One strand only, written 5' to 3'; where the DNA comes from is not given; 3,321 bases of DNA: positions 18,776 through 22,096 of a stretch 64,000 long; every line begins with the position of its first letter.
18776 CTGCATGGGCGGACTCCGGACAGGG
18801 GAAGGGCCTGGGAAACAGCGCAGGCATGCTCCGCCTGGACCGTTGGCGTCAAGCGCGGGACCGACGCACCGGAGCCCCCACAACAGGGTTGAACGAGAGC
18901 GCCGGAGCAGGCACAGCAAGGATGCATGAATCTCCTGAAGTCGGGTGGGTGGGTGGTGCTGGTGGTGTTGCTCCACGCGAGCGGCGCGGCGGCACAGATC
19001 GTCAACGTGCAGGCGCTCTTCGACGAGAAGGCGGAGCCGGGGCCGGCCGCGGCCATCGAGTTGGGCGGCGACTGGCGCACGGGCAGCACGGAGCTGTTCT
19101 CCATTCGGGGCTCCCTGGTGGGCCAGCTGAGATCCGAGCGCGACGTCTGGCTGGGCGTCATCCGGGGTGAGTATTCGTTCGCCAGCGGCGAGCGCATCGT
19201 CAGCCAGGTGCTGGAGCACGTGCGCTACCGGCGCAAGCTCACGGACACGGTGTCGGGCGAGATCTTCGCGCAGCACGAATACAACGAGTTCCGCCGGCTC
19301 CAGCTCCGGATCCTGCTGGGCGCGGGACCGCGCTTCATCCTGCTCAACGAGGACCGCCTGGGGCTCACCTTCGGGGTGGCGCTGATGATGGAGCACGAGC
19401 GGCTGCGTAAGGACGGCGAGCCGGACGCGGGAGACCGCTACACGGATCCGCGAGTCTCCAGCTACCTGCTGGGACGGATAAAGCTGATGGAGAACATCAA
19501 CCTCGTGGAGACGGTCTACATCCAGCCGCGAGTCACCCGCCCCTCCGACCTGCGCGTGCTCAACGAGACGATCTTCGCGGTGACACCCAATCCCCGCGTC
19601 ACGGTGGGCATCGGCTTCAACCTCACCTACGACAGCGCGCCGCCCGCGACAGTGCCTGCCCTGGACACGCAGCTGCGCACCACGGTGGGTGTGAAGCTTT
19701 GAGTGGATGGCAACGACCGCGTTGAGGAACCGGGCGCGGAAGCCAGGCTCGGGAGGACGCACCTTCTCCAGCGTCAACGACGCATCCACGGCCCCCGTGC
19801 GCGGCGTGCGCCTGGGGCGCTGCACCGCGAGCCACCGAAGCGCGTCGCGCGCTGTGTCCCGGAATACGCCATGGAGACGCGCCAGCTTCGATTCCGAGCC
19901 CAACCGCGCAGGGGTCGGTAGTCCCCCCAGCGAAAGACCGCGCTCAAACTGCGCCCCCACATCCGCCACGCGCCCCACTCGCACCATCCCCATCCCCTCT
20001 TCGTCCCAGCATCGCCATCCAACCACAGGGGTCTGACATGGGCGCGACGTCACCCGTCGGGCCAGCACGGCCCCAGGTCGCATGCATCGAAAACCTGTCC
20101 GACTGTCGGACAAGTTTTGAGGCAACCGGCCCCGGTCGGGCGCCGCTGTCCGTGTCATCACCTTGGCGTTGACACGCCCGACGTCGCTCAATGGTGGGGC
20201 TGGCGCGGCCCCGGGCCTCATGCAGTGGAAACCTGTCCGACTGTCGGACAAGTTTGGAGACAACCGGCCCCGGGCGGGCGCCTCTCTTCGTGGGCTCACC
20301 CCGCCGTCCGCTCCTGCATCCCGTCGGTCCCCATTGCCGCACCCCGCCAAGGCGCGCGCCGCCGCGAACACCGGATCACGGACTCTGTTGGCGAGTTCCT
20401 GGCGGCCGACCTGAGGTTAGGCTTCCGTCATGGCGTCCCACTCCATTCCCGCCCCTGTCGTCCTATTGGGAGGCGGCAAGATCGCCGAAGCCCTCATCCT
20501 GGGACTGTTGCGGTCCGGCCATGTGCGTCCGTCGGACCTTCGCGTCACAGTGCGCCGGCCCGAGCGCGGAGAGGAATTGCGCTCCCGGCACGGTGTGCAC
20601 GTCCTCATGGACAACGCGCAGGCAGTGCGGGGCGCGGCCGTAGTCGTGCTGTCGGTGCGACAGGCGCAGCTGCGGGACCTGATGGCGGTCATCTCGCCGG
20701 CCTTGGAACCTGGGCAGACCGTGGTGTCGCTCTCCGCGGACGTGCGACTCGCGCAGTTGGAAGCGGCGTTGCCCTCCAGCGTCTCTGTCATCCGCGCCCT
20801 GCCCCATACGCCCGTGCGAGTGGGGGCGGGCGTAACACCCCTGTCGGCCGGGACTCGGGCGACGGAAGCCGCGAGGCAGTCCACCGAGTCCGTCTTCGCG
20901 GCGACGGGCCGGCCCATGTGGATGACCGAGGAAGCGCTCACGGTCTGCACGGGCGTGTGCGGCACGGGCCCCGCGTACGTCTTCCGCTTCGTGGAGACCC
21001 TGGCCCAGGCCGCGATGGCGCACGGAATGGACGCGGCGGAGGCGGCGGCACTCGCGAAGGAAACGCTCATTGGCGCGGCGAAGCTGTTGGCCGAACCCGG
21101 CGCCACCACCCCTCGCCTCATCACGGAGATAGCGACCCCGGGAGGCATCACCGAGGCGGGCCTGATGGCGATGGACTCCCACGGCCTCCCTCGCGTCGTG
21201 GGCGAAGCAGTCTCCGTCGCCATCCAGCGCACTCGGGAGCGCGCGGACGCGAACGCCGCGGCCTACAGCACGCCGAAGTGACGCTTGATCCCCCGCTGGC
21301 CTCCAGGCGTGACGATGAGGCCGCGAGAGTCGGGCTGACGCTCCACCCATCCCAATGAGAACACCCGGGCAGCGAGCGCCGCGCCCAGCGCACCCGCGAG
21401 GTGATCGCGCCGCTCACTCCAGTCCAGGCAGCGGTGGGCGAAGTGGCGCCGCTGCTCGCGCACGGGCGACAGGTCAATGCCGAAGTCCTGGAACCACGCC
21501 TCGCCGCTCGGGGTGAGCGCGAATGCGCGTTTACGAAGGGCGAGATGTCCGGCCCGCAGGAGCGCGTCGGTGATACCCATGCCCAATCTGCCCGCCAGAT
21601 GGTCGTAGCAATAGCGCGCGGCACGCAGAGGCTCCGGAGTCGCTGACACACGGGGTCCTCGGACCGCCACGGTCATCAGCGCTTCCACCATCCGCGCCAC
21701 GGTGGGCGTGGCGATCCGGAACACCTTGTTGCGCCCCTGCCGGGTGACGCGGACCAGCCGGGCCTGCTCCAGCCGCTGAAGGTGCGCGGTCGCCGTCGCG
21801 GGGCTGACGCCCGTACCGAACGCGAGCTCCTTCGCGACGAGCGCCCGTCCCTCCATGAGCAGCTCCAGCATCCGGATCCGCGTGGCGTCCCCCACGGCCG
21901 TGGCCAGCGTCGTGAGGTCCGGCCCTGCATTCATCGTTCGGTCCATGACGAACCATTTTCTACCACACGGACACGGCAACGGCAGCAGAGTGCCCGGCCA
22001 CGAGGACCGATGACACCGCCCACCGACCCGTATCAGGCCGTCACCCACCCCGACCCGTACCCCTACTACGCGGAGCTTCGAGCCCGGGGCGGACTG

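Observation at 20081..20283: Duplicated ~65-bp element with an A-run / 17-bp palindrome / T-run core upstream of proC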

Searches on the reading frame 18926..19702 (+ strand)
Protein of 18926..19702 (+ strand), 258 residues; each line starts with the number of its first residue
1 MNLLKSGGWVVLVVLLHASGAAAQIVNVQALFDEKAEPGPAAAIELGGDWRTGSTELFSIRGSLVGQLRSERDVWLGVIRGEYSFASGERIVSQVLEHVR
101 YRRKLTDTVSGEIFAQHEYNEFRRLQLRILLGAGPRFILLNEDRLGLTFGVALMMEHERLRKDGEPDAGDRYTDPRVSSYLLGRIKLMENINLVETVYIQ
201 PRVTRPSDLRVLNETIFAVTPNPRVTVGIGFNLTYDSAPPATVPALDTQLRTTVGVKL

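Call 28: search_protein_families(library=pfam, proteins=[window:18926-19702:+], max_evalue=0.01)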
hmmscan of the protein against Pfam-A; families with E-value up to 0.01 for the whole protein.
window:18926-19702:+ (258 aa): 1 family
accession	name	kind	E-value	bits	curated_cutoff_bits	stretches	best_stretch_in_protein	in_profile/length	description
PF04338.18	DUF481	-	1.3e-17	65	21.1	1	44-257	1-209/210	Protein of unknown function, DUF481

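Call 36: find_encoding_contigs(protein=window:18926-19702:+, flank=3000, max_places=6)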
Protein window:18926-19702:+ (258 aa): 1 contig read that carries it; 1 place shown.
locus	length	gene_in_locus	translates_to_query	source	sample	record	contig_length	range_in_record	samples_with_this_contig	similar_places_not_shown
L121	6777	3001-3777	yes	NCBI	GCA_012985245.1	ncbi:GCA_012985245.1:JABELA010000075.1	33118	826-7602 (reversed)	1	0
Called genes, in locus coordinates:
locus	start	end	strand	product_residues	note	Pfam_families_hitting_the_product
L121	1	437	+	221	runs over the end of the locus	-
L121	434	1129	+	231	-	-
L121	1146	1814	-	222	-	PF00011:HSP20, PF17886:ArsA_HSP20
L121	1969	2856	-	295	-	PF02567:PhzC-PhzF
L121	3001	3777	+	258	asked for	PF04338:DUF481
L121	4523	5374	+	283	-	PF03807:F420_oxidored, PF14748:P5CR_dimer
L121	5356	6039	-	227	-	PF01022:HTH_5, PF01047:MarR (faint), PF12802:MarR_2 (weak), PF12840:HTH_20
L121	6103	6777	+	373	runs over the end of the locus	PF00067:p450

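Call 54: find_homologous_proteins(query=window:18926-19702:+, max_evalue=1e-30)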
Query window:18926-19702:+ (258 aa): 94 proteins with E <= 1e-30 among 1749 candidates.
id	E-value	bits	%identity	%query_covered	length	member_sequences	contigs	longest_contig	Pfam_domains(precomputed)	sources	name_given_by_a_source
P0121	3.1e-155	533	93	100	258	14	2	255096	PF04338.19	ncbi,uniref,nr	ncbi:DUF481 domain-containing protein [Corallococcus sp. AB011P]|uniref:DUF481 domain-containing pro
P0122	5.9e-147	506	87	100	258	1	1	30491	PF04338.19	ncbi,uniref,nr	ncbi:DUF481 domain-containing protein [Corallococcus sicarius]|uniref:DUF481 domain-containing prote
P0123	6.3e-147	505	88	100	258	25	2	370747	PF04338.19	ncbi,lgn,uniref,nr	ncbi:DUF481 domain-containing protein [Corallococcus sp. ZKHCc1 1396]|uniref:DUF481 domain-containin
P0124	2.9e-146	503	87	100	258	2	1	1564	PF04338.19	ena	-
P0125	5.4e-146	502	86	100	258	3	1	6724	PF04338.19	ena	-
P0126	1.9e-145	501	88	100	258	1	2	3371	PF04338.19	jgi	jgi:hypothetical protein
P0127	2.3e-144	497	87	100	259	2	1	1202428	PF04338.19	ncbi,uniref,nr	ncbi:YdiY family protein [Corallococcus sp. Z5C101001]|uniref:DUF481 domain-containing protein n=1 T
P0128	3.2e-142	490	86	100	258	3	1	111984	PF04338.19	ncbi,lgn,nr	ncbi:MAG: DUF481 domain-containing protein [Myxococcaceae bacterium]|nr:MAG: DUF481 domain-containin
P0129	2.0e-140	484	88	96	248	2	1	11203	PF04338.19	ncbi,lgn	-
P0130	1.1e-118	413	74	97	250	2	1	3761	PF04338.19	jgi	jgi:hypothetical protein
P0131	1.8e-116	406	71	100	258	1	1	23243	PF04338.19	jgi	jgi:putative salt-induced outer membrane protein YdiY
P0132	1.8e-115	402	71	97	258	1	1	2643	PF04338.19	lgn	-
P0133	4.0e-115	401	73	91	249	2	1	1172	PF04338.19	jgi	jgi:hypothetical protein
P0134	1.0e-114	400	70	98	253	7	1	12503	PF04338.19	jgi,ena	-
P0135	3.5e-113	395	69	100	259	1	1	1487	PF04338.19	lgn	-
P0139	2.3e-105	369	64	98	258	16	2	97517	PF04338.19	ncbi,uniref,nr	ncbi:DUF481 domain-containing protein [Myxococcus xanthus]|uniref:DUF481 domain-containing protein n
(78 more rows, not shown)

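Call 55: find_encoding_contigs(protein=P0121, flank=2500, max_places=2)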
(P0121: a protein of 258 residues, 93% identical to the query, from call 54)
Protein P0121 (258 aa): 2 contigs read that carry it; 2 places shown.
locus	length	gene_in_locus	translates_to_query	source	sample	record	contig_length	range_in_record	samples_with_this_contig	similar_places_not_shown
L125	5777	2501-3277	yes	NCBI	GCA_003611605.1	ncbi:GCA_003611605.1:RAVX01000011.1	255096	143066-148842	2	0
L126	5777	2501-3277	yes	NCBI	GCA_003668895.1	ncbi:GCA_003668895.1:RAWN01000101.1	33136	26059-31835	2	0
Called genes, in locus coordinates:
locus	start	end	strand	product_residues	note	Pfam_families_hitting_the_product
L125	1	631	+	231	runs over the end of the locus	-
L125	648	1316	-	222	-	PF00011:HSP20, PF17886:ArsA_HSP20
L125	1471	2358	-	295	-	PF02567:PhzC-PhzF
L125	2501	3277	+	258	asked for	PF04338:DUF481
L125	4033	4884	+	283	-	PF03807:F420_oxidored, PF14748:P5CR_dimer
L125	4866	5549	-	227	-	PF01022:HTH_5 (weak), PF12802:MarR_2 (faint), PF12840:HTH_20 (weak)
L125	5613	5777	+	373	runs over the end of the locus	PF00067:p450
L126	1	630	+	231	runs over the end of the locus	-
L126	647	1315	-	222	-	PF00011:HSP20, PF17886:ArsA_HSP20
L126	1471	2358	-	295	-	PF02567:PhzC-PhzF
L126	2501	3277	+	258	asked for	PF04338:DUF481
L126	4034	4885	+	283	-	PF03807:F420_oxidored, PF14748:P5CR_dimer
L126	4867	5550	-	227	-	PF01022:HTH_5, PF12802:MarR_2 (weak), PF12840:HTH_20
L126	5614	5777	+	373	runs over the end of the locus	PF00067:p450 (weak)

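Call 56: find_encoding_contigs(protein=P0122, flank=2500, max_places=1)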
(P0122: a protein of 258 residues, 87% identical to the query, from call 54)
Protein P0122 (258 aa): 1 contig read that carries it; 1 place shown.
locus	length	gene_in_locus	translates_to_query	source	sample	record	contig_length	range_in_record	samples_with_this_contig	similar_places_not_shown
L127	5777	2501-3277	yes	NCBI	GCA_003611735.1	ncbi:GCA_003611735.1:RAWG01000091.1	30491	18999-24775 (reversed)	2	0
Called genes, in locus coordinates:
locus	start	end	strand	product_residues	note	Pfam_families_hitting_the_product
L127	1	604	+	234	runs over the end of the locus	-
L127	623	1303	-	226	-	PF00011:HSP20, PF17886:ArsA_HSP20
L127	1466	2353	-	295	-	PF02567:PhzC-PhzF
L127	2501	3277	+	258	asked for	PF04338:DUF481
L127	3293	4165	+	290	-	PF03807:F420_oxidored, PF14748:P5CR_dimer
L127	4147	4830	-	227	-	PF01022:HTH_5, PF01047:MarR (faint), PF12802:MarR_2 (weak), PF12840:HTH_20, PF13412:HTH_24 (weak)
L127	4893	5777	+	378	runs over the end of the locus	PF00067:p450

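Call 57: find_encoding_contigs(protein=P0123, flank=2500, max_places=2)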
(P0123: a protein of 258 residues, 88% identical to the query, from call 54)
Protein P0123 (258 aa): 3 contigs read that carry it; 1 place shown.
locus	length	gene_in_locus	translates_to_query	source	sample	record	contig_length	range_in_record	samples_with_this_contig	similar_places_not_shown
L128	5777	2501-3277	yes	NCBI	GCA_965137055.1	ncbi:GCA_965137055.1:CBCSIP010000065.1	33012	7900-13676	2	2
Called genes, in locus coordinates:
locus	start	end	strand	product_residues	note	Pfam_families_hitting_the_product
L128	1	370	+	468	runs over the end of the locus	PF00144:Beta-lactamase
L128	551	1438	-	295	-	PF02567:PhzC-PhzF, PF05544:Pro_racemase (faint)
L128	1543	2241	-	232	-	PF00011:HSP20, PF17886:ArsA_HSP20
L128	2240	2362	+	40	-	-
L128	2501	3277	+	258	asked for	PF04338:DUF481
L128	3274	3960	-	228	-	PF01022:HTH_5, PF01047:MarR (faint), PF12802:MarR_2 (weak), PF12840:HTH_20, PF13412:HTH_24 (weak)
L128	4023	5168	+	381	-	PF00067:p450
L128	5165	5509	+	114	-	PF03992:ABM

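Call 58: find_encoding_contigs(protein=P0127, flank=2500, max_places=1)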
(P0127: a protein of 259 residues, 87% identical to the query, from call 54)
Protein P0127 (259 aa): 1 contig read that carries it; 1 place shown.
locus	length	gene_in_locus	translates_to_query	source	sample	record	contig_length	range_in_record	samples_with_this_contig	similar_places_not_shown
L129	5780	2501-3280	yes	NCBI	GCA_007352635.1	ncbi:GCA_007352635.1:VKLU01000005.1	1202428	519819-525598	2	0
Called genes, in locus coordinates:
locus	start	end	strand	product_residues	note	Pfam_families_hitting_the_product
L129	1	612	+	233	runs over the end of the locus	-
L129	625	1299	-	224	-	PF00011:HSP20, PF17886:ArsA_HSP20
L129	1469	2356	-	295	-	PF02567:PhzC-PhzF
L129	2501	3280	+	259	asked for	PF04338:DUF481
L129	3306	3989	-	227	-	PF01022:HTH_5 (weak), PF12802:MarR_2 (faint), PF12840:HTH_20 (weak)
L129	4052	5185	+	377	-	PF00067:p450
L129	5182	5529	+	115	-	PF03992:ABM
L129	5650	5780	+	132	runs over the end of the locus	-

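Call 59: find_encoding_contigs(protein=P0139, flank=2500, max_places=1)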
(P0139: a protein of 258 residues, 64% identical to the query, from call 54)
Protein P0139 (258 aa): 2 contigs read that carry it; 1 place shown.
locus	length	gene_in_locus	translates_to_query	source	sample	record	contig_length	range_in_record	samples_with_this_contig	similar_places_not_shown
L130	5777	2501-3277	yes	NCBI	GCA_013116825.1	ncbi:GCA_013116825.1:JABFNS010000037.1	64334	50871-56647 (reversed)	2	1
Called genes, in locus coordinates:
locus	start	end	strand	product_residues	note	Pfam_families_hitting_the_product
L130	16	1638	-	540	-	PF03193:RsgA_GTPase (faint), PF13555:AAA_29 (faint), PF00005:ABC_tran, PF01926:MMR_HSR1 (faint), PF02463:SMC_N (faint), PF13304:AAA_21 (faint), PF12848:ABC_tran_Xtn, PF00005:ABC_tran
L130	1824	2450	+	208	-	PF03483:B3_4 (weak)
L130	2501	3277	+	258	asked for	PF04338:DUF481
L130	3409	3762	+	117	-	PF00571:CBS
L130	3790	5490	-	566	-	PF02733:Dak1, PF02734:Dak2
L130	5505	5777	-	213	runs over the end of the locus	PF00484:Pro_CA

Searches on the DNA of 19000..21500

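Call 5: search_rna_families(source=window, start=19000, end=21500, threshold=evalue, max_evalue=10, show_alignments=3)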
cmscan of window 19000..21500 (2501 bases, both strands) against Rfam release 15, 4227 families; matches with E-value up to 10: 2.
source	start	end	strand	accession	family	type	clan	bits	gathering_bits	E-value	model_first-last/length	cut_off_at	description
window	21211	21256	-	RF01549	TB8Cs2H1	Gene; snRNA; snoRNA; HACA-box;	-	21.9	40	0.23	1-65/65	no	Trypanosomatid snoRNA TB8Cs2H1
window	20866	20921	+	RF02341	ncrMT1302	Gene; sRNA;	-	17.6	45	4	1-109/109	no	Mycobacterium sRNA ncrMT1302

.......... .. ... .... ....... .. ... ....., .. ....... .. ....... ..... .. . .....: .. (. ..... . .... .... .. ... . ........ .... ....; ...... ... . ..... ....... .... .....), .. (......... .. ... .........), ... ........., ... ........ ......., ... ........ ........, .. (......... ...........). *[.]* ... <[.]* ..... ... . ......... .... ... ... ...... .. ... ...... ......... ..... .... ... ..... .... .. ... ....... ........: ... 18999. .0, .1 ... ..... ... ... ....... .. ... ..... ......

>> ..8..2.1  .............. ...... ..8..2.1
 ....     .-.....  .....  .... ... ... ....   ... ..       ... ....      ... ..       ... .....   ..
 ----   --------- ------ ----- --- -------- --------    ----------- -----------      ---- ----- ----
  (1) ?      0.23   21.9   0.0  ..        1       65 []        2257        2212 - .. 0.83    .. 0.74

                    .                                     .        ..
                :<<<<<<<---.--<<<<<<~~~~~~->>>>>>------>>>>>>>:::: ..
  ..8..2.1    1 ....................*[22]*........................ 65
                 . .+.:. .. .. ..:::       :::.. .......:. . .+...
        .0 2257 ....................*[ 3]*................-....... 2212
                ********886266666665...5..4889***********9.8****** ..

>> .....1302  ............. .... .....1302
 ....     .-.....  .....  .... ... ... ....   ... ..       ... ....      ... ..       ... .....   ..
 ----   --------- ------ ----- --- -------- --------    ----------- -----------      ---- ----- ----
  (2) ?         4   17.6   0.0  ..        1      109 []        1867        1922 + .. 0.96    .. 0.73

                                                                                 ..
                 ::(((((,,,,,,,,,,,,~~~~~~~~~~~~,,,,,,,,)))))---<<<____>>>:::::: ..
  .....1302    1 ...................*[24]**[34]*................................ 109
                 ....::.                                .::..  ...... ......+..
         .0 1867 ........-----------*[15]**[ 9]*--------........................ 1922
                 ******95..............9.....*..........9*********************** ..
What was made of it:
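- On Rfam structured RNA: Only two chance-level matches elsewhere in 19000-21500, and none on the element (call 5).
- No Rfam match even at E<=10 (call 5).
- Tried and rejected: Rfam gave no match on the element (call 5).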

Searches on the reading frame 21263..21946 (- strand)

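Call 28: search_protein_families(library=pfam, proteins=[window:21263-21946:-], max_evalue=0.01)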
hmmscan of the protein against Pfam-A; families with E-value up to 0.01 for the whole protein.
window:21263-21946:- (227 aa): 7 families
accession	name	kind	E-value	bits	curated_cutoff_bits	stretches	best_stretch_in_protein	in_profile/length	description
PF01022.26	HTH_5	-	2e-08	34.4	22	1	20-66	1-46/47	Bacterial regulatory protein, arsR family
PF12840.13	HTH_20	-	4.9e-08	33.3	27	1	19-67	2-50/51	Helix-turn-helix domain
PF12802.13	MarR_2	-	1.3e-06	28.9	27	1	24-72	8-57/61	MarR family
PF13412.12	HTH_24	-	2.3e-05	24.3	21.9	1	20-65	2-47/48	Winged helix-turn-helix DNA-binding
PF01047.28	MarR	-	4.1e-05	23.8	24.6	1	22-72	4-54/59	MarR family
PF25213.1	HVO_A0261_N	-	0.00033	20.9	35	0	15-68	5-57/86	HVO_A0261 N-terminal domain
PF09339.16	HTH_IclR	-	0.00088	19.4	22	1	25-66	7-49/52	IclR helix-turn-helix domain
